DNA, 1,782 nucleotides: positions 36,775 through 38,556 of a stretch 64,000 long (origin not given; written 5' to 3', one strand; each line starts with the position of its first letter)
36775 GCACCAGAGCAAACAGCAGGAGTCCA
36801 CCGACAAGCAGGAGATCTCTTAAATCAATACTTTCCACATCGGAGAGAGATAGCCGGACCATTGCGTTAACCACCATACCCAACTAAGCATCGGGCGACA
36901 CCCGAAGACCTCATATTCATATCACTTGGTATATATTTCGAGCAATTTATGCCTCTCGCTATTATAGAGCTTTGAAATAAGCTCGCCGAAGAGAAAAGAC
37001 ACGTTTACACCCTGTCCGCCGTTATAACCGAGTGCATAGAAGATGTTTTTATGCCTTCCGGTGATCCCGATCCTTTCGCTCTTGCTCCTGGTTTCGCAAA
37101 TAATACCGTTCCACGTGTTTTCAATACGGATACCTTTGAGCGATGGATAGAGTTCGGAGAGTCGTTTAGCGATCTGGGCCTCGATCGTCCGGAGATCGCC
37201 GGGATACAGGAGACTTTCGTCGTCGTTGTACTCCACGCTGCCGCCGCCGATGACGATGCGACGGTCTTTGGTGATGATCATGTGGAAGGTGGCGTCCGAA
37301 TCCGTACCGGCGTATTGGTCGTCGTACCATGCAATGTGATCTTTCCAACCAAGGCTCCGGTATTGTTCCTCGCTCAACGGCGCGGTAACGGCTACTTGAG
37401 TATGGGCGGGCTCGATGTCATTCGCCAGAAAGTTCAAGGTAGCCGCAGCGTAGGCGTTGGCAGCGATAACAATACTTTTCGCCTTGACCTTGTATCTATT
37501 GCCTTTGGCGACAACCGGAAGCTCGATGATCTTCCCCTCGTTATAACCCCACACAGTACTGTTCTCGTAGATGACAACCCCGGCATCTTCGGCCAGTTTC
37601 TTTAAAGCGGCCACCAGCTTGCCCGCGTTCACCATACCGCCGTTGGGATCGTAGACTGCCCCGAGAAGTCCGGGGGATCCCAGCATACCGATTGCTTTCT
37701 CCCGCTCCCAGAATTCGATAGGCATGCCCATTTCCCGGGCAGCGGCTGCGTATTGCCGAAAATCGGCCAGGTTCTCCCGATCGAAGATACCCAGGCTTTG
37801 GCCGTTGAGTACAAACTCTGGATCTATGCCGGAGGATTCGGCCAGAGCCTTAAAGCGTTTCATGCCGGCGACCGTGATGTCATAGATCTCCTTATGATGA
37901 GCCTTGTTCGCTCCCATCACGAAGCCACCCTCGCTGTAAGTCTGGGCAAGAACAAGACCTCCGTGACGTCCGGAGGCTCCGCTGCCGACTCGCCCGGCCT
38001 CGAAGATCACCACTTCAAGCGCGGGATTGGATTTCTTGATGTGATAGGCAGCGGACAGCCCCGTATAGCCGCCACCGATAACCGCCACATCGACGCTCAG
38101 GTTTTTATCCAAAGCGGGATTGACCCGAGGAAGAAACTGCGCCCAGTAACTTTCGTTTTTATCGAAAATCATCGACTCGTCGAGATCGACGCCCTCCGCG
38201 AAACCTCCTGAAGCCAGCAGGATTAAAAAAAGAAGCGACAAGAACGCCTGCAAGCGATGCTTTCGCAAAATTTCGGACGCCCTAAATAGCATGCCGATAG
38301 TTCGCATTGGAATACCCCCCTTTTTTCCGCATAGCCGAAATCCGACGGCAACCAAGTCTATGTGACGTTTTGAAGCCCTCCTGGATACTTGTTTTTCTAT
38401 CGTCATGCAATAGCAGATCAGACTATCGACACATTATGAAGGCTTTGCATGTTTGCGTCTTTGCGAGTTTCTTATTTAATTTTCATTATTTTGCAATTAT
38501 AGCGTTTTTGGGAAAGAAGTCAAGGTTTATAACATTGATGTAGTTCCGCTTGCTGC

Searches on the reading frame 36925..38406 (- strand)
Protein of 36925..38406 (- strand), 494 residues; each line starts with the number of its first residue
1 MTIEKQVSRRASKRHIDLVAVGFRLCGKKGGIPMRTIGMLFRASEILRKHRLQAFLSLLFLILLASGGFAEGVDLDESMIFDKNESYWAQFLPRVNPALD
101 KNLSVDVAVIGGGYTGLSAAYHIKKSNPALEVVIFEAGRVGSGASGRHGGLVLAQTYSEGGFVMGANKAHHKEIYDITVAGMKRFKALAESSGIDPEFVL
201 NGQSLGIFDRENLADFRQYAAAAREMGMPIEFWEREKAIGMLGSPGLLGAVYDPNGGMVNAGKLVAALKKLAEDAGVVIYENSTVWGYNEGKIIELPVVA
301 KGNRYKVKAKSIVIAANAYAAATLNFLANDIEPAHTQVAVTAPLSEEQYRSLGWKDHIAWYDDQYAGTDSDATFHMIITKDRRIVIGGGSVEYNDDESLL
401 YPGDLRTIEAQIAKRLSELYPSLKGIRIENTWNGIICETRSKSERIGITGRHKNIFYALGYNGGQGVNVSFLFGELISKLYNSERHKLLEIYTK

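Call 43: search_protein_families(library=pfam, proteins=[window:36925-38406:-], max_evalue=0.001)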
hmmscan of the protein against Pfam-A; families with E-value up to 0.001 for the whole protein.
window:36925-38406:- (494 aa): 6 families
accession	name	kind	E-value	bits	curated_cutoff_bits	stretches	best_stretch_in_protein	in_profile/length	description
PF01266.30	DAO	-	1.6e-58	199.4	27.9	1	106-479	1-352/353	FAD dependent oxidoreductase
PF01946.23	Thi4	-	5.8e-07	29.4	26.2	1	98-152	11-63/235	Thi4 family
PF13450.12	NAD_binding_8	-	6.8e-05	23.5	21.9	1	109-144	1-36/68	NAD(P)-binding Rossmann-like domain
PF07992.20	Pyr_redox_2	-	0.00011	22.1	26.1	0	63-137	104-173/291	Pyridine nucleotide-disulphide oxidoreductase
PF05834.18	Lycopene_cycl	-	0.00012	21.7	23.4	0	106-138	1-33/380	Lycopene cyclase protein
PF00890.30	FAD_binding_2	-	0.00073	19.3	20.4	0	106-154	1-47/414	FAD binding domain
